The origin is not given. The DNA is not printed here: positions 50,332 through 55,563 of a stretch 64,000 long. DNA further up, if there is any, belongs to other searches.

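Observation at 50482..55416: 1644-aa fusion of a eukaryotic-type Ser/Thr kinase, STAND/AAA ATPase, TPR array, GAF domain and a complete sigma-54 activator module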

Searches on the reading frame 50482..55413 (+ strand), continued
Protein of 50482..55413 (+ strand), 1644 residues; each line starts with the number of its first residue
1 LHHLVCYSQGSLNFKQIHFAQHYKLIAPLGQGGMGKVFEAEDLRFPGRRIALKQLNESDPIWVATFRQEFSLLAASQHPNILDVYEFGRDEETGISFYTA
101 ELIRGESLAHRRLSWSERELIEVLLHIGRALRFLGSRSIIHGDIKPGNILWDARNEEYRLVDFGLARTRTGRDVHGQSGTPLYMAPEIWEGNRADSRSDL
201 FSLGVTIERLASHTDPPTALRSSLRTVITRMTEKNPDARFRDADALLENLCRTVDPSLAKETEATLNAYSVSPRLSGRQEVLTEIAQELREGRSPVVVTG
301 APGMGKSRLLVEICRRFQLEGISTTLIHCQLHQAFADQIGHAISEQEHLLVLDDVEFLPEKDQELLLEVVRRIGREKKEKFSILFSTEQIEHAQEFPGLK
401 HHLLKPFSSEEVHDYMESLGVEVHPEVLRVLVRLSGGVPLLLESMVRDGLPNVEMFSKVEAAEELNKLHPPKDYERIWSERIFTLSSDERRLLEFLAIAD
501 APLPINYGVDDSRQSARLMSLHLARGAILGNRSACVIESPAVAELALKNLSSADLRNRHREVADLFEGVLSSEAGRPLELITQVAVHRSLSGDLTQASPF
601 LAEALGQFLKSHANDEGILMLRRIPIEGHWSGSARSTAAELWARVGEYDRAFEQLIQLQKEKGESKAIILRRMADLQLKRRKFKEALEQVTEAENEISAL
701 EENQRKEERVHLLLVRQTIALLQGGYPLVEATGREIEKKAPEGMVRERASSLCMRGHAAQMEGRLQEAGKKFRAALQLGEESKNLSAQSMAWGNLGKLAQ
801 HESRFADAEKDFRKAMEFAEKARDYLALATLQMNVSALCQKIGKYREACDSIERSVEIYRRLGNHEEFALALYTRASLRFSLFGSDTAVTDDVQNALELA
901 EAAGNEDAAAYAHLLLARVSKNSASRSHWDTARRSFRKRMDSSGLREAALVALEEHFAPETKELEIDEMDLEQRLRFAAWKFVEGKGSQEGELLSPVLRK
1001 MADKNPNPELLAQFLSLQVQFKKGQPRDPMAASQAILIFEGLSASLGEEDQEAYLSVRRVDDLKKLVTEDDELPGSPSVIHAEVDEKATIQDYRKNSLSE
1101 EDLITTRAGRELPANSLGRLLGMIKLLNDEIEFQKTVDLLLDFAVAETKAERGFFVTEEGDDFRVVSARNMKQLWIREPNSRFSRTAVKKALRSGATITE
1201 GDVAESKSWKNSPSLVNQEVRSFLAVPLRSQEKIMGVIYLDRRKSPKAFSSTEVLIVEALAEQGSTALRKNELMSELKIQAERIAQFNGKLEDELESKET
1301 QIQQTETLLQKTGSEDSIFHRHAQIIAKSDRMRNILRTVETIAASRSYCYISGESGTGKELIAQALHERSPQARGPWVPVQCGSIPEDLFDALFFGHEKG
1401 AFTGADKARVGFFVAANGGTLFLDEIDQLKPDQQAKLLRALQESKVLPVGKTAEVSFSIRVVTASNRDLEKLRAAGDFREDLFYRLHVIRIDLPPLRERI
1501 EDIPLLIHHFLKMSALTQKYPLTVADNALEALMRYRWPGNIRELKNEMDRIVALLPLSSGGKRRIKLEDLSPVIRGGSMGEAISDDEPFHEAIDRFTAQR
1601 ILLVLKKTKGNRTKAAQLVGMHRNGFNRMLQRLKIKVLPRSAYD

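Call 51: search_solved_structures(query=window:50482-55413:+, max_evalue=0.001)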
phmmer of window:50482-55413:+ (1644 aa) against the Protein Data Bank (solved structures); distinct sequences matched with E-value up to 0.001: 1850 (the best 60 are shown).
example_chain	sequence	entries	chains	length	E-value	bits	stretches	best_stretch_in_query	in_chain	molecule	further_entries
1ojl_A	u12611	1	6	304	1.4e-67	231.7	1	1325-1625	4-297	TRANSCRIPTIONAL REGULATORY PROTEIN ZRAR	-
9qq6_C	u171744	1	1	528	1.4e-65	225.1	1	1324-1635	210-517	Nif-specific regulatory protein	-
4l4u_A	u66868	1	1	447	1.3e-61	211.9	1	1323-1631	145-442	Transcriptional regulator (NtrC family)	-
4ly6_A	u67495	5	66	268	4.5e-60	206.8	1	1324-1553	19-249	Transcriptional regulator (NtrC family)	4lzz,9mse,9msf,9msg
1ny6_A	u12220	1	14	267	4.5e-60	206.8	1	1324-1553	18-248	transcriptional regulator (NtrC family)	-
26jl_A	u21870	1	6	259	4.7e-60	206.7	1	1321-1558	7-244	Flagellar regulatory protein A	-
1ny5_A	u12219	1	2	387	1.1e-59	205.4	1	1323-1553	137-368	transcriptional regulator (NtrC family)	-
3m0e_A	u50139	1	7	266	3e-59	204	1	1324-1553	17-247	Transcriptional regulator (NtrC family)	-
6jdi_A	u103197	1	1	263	4.6e-59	203.4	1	1325-1558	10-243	Nitrogen assimilation regulatory protein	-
8pb9_D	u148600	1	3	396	1.6e-58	201.6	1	1285-1557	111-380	Transcriptional regulator FleQ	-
5exp_A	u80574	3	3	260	1.7e-58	201.5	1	1325-1557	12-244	Transcriptional regulator FleQ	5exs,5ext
7ejw_C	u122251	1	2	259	2.1e-58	201.2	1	1325-1557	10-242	Transcriptional regulator FleQ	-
6j7e_A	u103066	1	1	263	2.2e-58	201.1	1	1325-1558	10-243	Nitrogen assimilation regulatory protein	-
8p53_C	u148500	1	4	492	2.8e-58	200.8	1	1286-1558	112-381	Transcriptional regulator FleQ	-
5exx_A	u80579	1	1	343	3.9e-58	200.3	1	1325-1558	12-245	Transcriptional regulator FleQ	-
6jdl_A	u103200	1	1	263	5.8e-58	199.8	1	1325-1558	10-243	Nitrogen assimilation regulatory protein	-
5nss_F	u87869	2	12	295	4.6e-47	163.6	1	1325-1552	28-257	Psp operon transcriptional activator | Transcription activator PspF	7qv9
7v2b_A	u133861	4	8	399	1.5e-38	135.4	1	1325-1554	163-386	VpsR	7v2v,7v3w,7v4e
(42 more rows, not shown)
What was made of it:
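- Closest known: NifA / NorR / FhlA-type bacterial enhancer-binding proteins. Same: PDB NifA 9qq6 and ZraR 1ojl match at E 1e-65 to 1e-67 (call 51).
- Checked: Pkinase, residues 23-218, E 5e-34 (PDB PknB alignments extend to residue 261, call 51)
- Solved relatives: ZraR, NifA and NtrC1 for the C-terminus, PknA and PknB for the N-terminus (call 51).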

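Call 70: find_encoding_contigs(protein=P0002, flank=10000, max_places=2)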
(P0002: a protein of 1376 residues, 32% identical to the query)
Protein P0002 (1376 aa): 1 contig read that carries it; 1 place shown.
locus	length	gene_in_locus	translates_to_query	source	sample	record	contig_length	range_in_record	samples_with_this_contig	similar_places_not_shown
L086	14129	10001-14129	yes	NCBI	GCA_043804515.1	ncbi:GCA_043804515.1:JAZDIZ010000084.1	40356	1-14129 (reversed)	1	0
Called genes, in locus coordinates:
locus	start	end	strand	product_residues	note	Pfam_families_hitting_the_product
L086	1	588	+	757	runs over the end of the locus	PF13439:Glyco_transf_4, PF00534:Glycos_transf_1, PF13692:Glyco_trans_1_4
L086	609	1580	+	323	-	PF04041:Glyco_hydro_130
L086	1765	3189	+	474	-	PF03060:NMO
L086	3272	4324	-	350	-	-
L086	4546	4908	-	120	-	-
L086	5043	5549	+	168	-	PF04191:PEMT, PF04140:ICMT (weak)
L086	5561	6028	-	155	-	PF10604:Polyketide_cyc2 (weak), PF08327:AHSA1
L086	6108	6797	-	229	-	PF01170:UPF0020 (weak), PF01209:Ubie_methyltran, PF13489:Methyltransf_23, PF05175:MTS, PF13847:Methyltransf_31, PF08241:Methyltransf_11, PF08242:Methyltransf_12, PF13649:Methyltransf_25, +1 more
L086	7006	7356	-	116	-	PF08448:PAS_4 (weak)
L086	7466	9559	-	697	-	PF05548:Peptidase_M11 (faint)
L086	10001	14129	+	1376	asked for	PF00069:Pkinase, PF07714:PK_Tyr_Ser-Thr, PF17667:Pkinase_fungal (weak), PF13191:AAA_16, PF13401:AAA_22, PF14532:Sigma54_activ_2 (faint), PF13424:TPR_12 (faint), PF07719:TPR_2 (faint), +2 more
